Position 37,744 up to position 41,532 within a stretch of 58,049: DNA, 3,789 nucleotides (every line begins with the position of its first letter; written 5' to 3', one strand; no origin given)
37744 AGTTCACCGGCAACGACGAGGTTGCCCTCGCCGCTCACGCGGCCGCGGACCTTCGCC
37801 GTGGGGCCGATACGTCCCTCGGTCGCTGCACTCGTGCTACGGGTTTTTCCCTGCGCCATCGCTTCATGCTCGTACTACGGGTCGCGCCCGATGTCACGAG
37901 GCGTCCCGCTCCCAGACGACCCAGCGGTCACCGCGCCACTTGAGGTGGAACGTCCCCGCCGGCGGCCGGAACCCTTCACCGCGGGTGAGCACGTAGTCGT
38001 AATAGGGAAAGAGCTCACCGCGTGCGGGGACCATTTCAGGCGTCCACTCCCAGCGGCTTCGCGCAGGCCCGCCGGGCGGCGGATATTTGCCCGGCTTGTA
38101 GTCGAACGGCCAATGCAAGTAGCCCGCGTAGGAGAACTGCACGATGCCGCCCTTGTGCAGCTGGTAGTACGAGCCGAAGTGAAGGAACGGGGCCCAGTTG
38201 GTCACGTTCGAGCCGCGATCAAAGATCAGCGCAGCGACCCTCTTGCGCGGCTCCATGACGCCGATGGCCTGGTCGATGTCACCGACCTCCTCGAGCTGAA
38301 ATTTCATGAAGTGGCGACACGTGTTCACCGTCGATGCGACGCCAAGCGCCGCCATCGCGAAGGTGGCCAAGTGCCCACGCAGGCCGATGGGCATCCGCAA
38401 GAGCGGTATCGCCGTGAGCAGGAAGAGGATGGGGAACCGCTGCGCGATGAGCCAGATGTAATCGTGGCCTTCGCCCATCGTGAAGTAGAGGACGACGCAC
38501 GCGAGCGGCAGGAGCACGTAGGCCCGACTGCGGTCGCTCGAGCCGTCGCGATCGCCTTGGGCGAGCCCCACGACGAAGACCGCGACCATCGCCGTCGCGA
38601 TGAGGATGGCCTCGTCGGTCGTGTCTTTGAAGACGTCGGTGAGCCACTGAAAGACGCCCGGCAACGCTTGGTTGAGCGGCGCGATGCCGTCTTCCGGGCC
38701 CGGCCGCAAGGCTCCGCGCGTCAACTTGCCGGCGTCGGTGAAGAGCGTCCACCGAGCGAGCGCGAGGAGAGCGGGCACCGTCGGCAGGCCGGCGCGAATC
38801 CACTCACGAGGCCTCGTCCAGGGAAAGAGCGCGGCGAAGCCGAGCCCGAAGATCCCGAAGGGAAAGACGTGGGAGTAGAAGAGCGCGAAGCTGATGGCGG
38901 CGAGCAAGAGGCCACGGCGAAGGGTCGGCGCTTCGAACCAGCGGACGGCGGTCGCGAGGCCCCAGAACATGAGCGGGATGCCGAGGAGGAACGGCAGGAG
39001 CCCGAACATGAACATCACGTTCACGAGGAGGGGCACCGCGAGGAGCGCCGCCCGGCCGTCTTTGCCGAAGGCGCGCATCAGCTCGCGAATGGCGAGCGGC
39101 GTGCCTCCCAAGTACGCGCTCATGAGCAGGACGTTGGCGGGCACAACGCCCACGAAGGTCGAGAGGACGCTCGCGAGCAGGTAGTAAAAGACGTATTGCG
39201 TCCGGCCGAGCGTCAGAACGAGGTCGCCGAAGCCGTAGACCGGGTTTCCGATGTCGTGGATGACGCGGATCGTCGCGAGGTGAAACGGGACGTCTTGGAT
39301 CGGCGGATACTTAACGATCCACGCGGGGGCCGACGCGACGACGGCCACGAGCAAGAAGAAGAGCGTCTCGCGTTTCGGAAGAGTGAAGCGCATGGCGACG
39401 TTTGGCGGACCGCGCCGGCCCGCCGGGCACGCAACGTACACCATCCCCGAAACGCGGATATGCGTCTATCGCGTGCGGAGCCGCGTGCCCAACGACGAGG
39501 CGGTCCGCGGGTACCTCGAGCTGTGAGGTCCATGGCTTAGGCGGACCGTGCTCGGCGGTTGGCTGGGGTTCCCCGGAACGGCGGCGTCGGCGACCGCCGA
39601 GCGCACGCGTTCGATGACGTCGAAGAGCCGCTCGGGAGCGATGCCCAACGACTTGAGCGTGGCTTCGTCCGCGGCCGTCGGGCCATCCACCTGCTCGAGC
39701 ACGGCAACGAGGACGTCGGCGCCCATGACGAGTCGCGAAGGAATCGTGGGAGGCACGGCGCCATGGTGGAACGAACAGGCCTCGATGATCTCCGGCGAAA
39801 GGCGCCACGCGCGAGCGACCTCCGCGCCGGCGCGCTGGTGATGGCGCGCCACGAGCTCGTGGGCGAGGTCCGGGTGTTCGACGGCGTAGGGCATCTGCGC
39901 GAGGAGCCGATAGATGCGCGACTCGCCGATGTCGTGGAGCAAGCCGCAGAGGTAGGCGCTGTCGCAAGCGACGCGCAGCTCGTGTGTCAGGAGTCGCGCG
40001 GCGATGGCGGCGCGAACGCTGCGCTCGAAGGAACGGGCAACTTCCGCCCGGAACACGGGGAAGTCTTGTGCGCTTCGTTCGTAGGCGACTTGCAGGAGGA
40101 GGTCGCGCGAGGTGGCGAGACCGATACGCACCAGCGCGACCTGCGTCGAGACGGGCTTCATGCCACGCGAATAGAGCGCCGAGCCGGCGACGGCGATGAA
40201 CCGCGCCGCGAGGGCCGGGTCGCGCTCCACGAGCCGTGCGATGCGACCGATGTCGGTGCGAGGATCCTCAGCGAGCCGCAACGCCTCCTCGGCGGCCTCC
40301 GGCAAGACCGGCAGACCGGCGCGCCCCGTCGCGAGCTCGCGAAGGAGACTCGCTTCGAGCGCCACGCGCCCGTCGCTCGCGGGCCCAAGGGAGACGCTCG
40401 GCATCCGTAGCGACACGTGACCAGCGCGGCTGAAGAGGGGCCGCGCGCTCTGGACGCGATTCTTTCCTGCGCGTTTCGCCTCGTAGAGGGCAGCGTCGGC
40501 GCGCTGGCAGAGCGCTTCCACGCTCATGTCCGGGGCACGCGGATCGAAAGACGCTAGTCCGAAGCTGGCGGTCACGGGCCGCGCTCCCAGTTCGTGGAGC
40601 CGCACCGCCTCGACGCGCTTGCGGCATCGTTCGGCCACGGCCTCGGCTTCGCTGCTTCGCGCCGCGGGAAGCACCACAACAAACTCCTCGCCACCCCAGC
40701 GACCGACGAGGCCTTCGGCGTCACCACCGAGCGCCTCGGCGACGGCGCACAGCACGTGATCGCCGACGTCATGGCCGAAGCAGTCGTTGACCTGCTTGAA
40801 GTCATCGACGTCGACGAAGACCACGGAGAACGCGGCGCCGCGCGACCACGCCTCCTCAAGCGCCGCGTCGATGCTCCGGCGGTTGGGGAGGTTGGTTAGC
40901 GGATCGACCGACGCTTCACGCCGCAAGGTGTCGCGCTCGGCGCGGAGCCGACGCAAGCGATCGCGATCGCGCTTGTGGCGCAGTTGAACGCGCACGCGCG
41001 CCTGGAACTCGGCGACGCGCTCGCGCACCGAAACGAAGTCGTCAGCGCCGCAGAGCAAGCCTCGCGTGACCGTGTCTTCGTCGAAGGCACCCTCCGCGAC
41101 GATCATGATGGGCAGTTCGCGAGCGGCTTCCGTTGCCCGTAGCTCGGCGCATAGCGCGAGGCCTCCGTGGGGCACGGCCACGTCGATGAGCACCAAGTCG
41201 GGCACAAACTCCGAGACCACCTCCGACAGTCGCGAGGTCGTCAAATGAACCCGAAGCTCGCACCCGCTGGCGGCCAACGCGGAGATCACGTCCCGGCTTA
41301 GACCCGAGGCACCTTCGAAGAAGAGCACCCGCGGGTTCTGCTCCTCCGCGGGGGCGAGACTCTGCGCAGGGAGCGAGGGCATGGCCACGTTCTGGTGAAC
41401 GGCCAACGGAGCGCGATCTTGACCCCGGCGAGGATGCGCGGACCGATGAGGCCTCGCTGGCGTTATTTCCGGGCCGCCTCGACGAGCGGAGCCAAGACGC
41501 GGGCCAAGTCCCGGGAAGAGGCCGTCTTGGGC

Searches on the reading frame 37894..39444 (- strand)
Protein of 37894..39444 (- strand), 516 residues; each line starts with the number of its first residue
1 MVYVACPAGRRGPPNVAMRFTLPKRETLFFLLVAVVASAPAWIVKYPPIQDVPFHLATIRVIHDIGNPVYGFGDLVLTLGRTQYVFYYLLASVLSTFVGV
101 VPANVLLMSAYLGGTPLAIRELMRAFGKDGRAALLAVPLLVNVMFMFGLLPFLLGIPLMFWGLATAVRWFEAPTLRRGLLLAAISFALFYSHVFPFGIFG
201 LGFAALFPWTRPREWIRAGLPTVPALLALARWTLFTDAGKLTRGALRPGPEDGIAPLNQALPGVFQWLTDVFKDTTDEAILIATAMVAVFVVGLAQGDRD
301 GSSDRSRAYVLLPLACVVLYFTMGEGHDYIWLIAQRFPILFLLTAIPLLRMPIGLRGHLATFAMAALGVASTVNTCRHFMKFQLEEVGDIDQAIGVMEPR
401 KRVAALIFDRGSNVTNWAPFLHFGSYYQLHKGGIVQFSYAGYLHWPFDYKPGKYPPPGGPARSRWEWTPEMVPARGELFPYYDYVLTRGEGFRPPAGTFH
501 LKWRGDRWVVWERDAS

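Call 3: search_protein_families(library=pfam, proteins=[window:37894-39444:-], max_evalue=0.01)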
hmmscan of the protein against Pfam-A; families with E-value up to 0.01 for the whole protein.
window:37894-39444:- (516 aa): 0 families

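Call 5: search_protein_families(library=ncbifam, proteins=[window:37894-39444:-], max_evalue=0.01)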
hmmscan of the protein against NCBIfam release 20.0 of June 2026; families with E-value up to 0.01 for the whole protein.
window:37894-39444:- (516 aa): 0 families

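Call 47: search_protein_families(library=pfam, proteins=[window:37894-39444:-], max_evalue=1)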
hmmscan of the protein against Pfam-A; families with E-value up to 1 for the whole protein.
window:37894-39444:- (516 aa): 1 family
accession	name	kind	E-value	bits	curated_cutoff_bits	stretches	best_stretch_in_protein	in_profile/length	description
PF19510.5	DUF6044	-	0.48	9.2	27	1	88-218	84-212/564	Protein of unknown function (DUF6044)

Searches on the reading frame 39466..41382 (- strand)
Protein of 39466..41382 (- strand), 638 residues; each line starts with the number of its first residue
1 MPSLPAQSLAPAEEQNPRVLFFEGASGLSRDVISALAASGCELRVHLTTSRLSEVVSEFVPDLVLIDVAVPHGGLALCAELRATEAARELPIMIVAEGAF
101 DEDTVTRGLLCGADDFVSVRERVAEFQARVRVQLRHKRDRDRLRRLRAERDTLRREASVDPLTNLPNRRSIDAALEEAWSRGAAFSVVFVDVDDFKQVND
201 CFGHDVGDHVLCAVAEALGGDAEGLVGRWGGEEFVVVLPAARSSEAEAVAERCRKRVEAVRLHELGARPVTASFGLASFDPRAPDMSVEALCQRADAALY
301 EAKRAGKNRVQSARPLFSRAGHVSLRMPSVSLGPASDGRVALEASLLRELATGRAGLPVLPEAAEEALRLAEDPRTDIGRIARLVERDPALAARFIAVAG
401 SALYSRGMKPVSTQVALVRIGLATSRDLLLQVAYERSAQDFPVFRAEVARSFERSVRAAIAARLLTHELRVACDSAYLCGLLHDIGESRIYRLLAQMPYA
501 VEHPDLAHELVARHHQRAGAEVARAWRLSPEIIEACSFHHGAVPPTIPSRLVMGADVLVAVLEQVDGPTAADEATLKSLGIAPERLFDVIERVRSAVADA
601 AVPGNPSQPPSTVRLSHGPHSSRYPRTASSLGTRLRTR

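Call 3: search_protein_families(library=pfam, proteins=[window:39466-41382:-], max_evalue=0.01)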
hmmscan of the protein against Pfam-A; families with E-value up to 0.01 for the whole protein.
window:39466-41382:- (638 aa): 4 families
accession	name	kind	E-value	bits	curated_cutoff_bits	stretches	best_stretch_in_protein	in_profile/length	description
PF00990.26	GGDEF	-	2.4e-40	138.4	23.8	1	157-309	1-161/161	Diguanylate cyclase, GGDEF domain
PF08668.18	HDOD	-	1.1e-35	123.4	22.9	1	357-540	1-194/196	HDOD domain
PF01966.28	HD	-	2.8e-09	37.7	22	1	452-559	2-114/116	HD domain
PF00072.30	Response_reg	-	2e-06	28.4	30.2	1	35-128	17-108/111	Response regulator receiver domain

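Call 5: search_protein_families(library=ncbifam, proteins=[window:39466-41382:-], max_evalue=0.01)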
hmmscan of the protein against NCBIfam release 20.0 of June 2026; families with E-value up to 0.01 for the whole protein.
window:39466-41382:- (638 aa): 58 families (the best 25 are shown)
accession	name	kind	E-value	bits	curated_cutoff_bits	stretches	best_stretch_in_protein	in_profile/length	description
NF007135.0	PRK09581.1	equivalog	8.2e-54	183.1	474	1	17-312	156-454/457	PleD family two-component system response regulator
NF038266.1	diguan_SiaD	equivalog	8.6e-46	156.3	290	1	124-310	60-252/252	biofilm regulation diguanylate cyclase SiaD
NF007380.0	PRK09894.1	equivalog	3e-39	135.1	256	1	147-311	119-285/296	diguanylate cyclase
TIGR00254.1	GGDEF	domain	8.5e-39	132.9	37.4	1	154-312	2-166/168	diguanylate cyclase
NF047654.1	DiguCycDgcRLepto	equivalog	4.3e-33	114.5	500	1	56-310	42-293/295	diguanylate cyclase DgcR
NF007423.1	PRK09966.1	equivalog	2.3e-32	112.4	325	1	144-303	226-390/390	diguanylate cyclase DgcN/YfiN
NF011955.1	PRK15426.1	equivalog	2.4e-29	101.9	408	1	151-311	392-559/564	cellulose biosynthesis regulator diguanylate cyclase DgcQ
NF041606.1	dguan_cyc_DgcA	equivalog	3.8e-28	98.4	370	1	175-311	200-337/340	diguanylate cyclase DgcA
NF007474.0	PRK10060.1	equivalog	3.4e-23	81.7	782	1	147-309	227-391/663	cyclic di-GMP phosphodiesterase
NF051473.1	DigCycDgcsShew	equivalog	1.3e-22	80.5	400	1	153-310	131-288/291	diguanylate cyclase DgcS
NF045675.1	PhdiestaseDibA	equivalog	1.7e-22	79.6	980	1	147-308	193-359/623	phosphodiesterase DibA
NF007298.0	PRK09776.1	equivalog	9.6e-22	76.7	1135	1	150-312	677-844/1111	diguanylate cyclase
NF007599.0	PRK10245.1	equivalog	7.5e-21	74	402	1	151-313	204-370/371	diguanylate cyclase AdrA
NF053781.1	cdiGMPphdstlr2612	equivalog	1.2e-19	69.6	1600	1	128-308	812-997/1268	Tlr1612 family c-di-GMP phosphodiesterase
NF050064.1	BlResRespRegCbrR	equivalog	1e-16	60.9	600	1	63-311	171-412/415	bile resistance response regulator CbrR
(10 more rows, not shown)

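Call 23: find_homologous_proteins(query=window:39466-41382:-, max_evalue=1e-10)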
Query window:39466-41382:- (638 aa): 2119 proteins with E <= 1e-10 among 8000 candidates; the best 120 are listed.
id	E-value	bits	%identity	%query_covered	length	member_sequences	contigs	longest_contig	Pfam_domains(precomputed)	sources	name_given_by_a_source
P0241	0.0e+0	1329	100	97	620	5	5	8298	PF08668.19,PF01966.29,PF00990.27,PF00072.31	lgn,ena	-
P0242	2.3e-225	768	62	95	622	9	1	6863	PF08668.19,PF01966.29,PF00990.27,PF00072.31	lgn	-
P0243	4.1e-220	750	60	95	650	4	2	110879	PF08668.19,PF01966.29,PF00990.27,PF00072.31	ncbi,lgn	ncbi:MAG: diguanylate cyclase [Polyangiaceae bacterium]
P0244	4.6e-220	750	60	95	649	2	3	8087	PF08668.19,PF01966.29,PF00990.27,PF00072.31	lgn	-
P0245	1.2e-211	722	58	93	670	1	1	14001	PF08668.19,PF01966.29,PF00990.27,PF00072.31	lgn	-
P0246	2.0e-210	718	58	92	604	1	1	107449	PF08668.19,PF01966.29,PF00990.27,PF00072.31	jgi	jgi:diguanylate cyclase (GGDEF)-like protein/putative nucleotidyltransferase with HDIG domain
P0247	1.4e-186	640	57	89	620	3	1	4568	PF08668.19,PF01966.29,PF00990.27,PF00072.31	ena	-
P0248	2.5e-166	573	52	93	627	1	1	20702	PF08668.19,PF01966.29,PF00990.27,PF00072.31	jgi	-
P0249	3.1e-166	572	53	91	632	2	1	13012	PF08668.19,PF01966.29,PF00990.27,PF00072.31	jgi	-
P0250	1.1e-164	567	52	94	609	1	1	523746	PF08668.19,PF01966.29,PF00990.27,PF00072.31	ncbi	-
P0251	6.9e-164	565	52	94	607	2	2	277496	PF08668.19,PF01966.29,PF00990.27,PF00072.31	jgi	jgi:diguanylate cyclase (GGDEF)-like protein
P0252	4.2e-163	562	53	88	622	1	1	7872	PF08668.19,PF01966.29,PF00990.27,PF00072.31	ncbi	-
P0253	4.3e-162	559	53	88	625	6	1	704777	PF08668.19,PF01966.29,PF00990.27,PF00072.31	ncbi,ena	-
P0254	7.8e-162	558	53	88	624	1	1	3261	PF08668.19,PF01966.29,PF00990.27,PF00072.31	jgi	jgi:diguanylate cyclase (GGDEF)-like protein/putative nucleotidyltransferase with HDIG domain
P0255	1.1e-161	557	54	88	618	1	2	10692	PF08668.19,PF01966.29,PF00990.27,PF00072.31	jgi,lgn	jgi:diguanylate cyclase (GGDEF)-like protein/putative nucleotidyltransferase with HDIG domain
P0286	4.7e-146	506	47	95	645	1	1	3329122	PF08668.19,PF00990.27,PF00072.31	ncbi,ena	-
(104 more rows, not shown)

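Call 24: find_encoding_contigs(protein=P0243, flank=8000, max_places=1)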
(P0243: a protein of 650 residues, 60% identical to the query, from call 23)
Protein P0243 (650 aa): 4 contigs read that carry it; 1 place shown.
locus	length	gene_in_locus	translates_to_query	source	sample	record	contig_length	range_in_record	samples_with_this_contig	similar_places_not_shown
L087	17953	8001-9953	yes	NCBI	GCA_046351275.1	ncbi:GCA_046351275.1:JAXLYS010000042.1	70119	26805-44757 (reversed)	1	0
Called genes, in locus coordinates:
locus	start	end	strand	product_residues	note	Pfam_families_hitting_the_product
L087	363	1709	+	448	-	PF00079:Serpin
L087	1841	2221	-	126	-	-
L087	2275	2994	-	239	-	PF00903:Glyoxalase (faint), PF18029:Glyoxalase_6 (weak), PF22677:Ble-like_N (faint), PF18029:Glyoxalase_6 (weak)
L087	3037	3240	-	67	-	-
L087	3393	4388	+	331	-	PF24695:PITM1-3, PF08235:LNS2, PF24694:LNS2_PITM1-3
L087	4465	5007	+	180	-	-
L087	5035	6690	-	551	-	PF10092:DUF2330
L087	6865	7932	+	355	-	PF00756:Esterase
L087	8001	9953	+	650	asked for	PF00072:Response_reg, PF00990:GGDEF, PF08668:HDOD, PF01966:HD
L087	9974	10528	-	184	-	PF04519:Bactofilin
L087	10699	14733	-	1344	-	PF00069:Pkinase, PF07714:PK_Tyr_Ser-Thr, PF13191:AAA_16, PF07719:TPR_2 (faint)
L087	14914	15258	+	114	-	-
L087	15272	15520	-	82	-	-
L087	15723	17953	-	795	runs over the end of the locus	-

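Call 25: find_encoding_contigs(protein=P0250, flank=8000, max_places=1)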
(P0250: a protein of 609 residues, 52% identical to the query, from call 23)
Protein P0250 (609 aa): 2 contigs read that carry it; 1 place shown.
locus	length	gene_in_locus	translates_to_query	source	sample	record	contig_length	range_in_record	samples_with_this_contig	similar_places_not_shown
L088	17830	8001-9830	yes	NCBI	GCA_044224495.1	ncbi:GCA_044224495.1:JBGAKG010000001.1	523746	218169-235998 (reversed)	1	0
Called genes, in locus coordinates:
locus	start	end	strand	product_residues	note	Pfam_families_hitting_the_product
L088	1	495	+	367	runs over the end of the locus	PF02119:FlgI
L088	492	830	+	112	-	-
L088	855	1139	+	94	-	PF04316:FlgM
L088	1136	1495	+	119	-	PF05130:FlgN (weak)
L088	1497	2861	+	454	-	PF22638:FlgK_D1, PF06429:Flg_bbr_C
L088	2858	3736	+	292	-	PF00669:Flagellin_N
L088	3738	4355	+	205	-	PF02599:CsrA, PF02623:FliW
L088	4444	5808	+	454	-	PF02412:TSP_3 (faint), PF00691:OmpA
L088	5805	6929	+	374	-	PF04885:Stig1 (weak)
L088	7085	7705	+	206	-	-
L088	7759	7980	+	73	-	-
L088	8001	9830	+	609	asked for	PF00072:Response_reg, PF00990:GGDEF, PF08668:HDOD, PF01966:HD (weak)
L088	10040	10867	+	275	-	PF00669:Flagellin_N, PF00700:Flagellin_C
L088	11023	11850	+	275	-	PF00669:Flagellin_N, PF00700:Flagellin_C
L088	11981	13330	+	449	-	PF02465:FliD_N, PF07195:FliD_C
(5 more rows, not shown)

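Call 26: find_encoding_contigs(protein=P0286, flank=8000, max_places=1)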
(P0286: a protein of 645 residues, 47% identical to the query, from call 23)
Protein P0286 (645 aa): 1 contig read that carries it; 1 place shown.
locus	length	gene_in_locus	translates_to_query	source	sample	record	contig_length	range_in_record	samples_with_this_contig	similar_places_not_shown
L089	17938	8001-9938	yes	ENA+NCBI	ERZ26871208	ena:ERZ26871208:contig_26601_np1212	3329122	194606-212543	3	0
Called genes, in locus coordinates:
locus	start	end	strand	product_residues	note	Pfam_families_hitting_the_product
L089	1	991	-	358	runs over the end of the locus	PF00291:PALP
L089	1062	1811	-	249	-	-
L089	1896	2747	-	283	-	PF22622:MFE-2_hydrat-2_N, PF01575:MaoC_dehydratas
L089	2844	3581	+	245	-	PF01311:Bac_export_1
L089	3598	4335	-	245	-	-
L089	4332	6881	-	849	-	PF00069:Pkinase, PF07714:PK_Tyr_Ser-Thr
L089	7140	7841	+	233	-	PF02163:Peptidase_M50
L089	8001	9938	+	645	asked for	PF00072:Response_reg, PF00990:GGDEF, PF08668:HDOD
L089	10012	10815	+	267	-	PF02616:SMC_ScpA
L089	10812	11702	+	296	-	PF04079:SMC_ScpB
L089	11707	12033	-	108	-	-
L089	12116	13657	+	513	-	-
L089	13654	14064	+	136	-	-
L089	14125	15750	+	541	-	-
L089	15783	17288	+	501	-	PF06452:CBM9_1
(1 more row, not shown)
